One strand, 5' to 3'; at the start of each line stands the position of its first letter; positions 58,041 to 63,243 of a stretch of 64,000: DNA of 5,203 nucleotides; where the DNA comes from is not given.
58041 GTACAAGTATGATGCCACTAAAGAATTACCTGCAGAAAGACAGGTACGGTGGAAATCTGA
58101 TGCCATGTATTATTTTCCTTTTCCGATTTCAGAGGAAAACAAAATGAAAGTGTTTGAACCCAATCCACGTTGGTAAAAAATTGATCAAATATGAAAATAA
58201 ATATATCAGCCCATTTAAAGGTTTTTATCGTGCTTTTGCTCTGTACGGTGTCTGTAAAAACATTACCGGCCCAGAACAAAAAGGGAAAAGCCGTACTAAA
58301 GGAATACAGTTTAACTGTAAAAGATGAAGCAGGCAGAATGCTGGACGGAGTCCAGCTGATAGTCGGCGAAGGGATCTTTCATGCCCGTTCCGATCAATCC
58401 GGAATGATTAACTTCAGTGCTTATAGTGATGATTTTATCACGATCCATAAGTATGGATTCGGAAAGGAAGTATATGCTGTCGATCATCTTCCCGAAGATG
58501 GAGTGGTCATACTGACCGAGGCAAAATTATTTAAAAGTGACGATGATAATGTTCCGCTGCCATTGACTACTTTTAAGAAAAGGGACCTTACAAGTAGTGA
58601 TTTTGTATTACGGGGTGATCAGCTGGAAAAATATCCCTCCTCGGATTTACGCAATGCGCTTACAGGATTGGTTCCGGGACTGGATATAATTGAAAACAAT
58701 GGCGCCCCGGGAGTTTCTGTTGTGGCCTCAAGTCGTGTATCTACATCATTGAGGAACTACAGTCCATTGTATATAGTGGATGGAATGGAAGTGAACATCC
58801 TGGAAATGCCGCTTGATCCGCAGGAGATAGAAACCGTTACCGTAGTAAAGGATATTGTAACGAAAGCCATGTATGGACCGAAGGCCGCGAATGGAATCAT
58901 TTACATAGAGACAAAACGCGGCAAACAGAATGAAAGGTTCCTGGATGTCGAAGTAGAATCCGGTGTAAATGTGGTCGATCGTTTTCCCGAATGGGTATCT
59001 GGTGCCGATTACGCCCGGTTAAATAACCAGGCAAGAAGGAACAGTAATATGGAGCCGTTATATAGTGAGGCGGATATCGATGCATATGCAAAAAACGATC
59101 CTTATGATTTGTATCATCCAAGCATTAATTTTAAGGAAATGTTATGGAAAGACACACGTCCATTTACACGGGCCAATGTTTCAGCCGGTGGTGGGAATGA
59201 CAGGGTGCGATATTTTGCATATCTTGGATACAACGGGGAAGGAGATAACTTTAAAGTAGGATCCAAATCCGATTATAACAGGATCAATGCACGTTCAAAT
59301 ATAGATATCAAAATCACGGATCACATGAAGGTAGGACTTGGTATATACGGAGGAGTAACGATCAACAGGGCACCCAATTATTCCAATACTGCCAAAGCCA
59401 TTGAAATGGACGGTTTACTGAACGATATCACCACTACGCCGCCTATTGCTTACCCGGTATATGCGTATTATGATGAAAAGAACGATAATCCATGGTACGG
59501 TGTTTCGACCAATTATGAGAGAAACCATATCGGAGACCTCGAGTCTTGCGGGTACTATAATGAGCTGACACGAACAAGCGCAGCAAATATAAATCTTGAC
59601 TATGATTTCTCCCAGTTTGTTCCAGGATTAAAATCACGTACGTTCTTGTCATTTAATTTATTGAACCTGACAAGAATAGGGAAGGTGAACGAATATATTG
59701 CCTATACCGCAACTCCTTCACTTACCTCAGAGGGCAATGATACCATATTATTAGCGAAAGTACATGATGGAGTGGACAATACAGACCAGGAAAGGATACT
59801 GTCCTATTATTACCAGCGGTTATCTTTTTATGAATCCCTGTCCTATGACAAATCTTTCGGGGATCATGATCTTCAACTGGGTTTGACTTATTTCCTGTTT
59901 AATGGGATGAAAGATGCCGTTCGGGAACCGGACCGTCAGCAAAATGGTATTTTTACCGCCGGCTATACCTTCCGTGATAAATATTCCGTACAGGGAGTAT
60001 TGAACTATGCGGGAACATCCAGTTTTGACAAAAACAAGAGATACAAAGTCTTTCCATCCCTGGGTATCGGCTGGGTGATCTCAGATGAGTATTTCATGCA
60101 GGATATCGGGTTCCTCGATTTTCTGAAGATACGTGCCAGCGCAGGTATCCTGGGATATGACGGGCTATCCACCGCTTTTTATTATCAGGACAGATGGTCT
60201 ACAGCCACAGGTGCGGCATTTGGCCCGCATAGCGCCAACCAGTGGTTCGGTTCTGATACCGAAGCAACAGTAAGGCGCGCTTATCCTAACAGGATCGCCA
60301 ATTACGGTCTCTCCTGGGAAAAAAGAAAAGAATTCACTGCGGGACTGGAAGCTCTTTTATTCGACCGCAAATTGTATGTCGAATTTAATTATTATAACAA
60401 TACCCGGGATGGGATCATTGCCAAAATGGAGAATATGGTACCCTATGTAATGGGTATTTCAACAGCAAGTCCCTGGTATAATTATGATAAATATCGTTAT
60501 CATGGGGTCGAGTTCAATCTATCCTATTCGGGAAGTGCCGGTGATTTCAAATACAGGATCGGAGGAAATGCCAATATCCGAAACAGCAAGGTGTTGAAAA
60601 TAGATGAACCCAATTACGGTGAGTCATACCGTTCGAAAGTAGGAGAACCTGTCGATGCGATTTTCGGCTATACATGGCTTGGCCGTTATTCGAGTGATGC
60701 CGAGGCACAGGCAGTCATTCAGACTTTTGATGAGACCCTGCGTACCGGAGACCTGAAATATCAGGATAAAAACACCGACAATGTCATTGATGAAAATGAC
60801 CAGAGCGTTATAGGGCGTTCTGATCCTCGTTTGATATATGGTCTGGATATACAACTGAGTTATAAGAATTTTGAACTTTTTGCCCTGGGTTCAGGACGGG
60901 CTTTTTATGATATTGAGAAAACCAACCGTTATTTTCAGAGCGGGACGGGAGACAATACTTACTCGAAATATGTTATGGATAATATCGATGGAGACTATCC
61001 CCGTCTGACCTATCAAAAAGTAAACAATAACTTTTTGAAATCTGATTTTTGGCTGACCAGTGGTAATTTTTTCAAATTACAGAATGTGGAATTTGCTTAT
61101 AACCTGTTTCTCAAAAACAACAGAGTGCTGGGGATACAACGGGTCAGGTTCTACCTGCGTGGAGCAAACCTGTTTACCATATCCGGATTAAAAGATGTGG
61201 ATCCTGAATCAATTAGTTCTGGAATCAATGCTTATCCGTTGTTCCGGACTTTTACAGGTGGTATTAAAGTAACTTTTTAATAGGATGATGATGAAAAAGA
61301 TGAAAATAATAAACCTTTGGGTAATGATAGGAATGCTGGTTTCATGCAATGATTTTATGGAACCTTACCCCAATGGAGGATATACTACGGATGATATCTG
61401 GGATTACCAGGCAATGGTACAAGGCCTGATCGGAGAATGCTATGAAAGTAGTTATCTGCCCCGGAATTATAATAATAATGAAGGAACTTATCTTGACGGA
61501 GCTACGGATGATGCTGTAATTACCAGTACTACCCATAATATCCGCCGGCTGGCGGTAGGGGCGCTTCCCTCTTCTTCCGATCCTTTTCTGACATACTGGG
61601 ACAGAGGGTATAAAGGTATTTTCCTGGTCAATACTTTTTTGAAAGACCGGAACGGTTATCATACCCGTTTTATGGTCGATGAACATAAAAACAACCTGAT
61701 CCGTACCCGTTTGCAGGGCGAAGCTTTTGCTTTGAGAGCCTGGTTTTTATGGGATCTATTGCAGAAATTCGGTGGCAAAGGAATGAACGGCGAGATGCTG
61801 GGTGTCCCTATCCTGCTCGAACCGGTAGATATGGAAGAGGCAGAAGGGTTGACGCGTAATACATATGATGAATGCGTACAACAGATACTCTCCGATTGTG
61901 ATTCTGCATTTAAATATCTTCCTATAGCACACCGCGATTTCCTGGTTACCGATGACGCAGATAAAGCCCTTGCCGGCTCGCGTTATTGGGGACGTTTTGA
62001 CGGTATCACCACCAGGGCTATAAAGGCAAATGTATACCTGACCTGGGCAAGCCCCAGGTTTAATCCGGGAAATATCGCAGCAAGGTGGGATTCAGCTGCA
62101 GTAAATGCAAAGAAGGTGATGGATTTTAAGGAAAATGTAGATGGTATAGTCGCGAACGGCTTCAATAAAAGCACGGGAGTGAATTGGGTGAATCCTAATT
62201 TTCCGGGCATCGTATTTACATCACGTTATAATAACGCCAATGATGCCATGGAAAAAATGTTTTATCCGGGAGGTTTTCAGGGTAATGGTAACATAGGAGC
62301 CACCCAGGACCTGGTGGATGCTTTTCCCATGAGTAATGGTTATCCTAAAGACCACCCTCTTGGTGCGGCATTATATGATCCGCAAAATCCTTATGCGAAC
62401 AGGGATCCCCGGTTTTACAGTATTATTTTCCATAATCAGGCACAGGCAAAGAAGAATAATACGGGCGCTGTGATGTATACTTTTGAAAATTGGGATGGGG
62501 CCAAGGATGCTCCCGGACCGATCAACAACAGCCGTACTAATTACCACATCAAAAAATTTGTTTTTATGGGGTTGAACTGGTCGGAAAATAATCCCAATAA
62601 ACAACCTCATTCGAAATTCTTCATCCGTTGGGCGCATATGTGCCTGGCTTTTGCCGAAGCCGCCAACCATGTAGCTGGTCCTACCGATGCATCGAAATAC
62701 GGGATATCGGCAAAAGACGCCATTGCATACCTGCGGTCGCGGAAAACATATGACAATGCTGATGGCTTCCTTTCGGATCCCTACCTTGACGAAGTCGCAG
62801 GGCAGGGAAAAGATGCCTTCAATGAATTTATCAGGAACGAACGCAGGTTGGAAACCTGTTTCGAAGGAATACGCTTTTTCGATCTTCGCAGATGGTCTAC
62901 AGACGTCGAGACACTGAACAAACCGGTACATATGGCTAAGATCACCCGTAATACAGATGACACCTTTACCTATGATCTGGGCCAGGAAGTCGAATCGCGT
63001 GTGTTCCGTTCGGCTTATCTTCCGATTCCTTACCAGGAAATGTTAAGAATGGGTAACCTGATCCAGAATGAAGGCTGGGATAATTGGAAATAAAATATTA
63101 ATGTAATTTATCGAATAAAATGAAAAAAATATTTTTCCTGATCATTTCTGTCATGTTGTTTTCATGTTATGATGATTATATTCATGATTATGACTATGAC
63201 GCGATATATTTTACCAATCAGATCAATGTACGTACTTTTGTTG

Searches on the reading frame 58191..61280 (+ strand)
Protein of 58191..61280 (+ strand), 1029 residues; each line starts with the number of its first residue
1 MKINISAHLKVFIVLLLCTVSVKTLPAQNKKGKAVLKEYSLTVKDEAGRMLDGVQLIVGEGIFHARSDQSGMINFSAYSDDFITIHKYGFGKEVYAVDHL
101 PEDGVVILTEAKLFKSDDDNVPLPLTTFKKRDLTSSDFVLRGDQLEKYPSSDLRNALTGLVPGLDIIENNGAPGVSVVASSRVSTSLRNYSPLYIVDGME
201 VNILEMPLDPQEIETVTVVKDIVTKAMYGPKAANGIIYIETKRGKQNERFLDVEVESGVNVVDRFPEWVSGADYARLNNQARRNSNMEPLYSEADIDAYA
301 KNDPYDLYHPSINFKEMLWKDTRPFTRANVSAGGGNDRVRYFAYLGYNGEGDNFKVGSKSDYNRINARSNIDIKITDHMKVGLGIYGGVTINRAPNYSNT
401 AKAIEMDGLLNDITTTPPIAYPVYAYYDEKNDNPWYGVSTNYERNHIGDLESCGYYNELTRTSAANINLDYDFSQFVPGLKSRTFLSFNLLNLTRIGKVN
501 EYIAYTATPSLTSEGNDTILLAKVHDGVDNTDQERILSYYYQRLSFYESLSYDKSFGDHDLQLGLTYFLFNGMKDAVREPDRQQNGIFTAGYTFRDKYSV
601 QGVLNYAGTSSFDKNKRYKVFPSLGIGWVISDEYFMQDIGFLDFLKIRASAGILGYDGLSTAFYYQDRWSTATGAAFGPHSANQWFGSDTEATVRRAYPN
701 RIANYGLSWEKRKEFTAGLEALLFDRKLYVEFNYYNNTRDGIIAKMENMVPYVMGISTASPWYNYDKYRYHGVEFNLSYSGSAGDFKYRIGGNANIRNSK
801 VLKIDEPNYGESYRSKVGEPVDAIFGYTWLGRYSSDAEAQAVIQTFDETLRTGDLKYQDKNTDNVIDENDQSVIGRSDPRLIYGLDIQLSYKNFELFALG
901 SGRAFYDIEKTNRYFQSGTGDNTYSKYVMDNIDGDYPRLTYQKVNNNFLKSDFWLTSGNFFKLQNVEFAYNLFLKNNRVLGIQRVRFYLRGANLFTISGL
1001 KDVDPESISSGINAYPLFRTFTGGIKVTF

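Call 77: find_encoding_contigs(protein=window:58191-61280:+, flank=10000, max_places=2)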
Protein window:58191-61280:+ (1029 aa): 1 contig read that carries it; 1 place shown.
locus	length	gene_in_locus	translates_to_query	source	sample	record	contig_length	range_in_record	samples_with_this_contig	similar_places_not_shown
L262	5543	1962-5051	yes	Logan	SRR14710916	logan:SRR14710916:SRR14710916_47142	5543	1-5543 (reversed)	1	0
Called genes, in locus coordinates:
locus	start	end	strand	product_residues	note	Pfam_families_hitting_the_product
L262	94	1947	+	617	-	PF14322:SusD-like_3, PF07980:SusD_RagB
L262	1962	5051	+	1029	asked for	PF07715:Plug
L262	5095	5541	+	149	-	?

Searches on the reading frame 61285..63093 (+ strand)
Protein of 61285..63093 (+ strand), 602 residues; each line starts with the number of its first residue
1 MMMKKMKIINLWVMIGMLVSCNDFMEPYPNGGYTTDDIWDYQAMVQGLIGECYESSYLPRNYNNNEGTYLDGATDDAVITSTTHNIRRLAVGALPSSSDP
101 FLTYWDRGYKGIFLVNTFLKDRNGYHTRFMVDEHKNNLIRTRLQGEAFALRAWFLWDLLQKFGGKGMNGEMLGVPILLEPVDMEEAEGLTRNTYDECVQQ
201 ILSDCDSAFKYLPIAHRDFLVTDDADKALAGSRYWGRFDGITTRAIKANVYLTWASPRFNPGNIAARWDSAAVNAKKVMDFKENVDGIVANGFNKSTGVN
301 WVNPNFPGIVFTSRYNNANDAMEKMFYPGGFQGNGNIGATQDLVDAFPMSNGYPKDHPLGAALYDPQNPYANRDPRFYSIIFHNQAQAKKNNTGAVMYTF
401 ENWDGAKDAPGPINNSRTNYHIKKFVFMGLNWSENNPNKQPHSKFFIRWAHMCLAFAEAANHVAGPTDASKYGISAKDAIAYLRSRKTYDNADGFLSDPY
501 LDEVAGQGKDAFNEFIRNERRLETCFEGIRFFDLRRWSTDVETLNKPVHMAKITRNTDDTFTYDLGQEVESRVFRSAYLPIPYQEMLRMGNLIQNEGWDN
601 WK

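Call 75: find_encoding_contigs(protein=window:61285-63093:+, flank=10000, max_places=2)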
Protein window:61285-63093:+ (602 aa): no gene with exactly this product is on record in the collection.
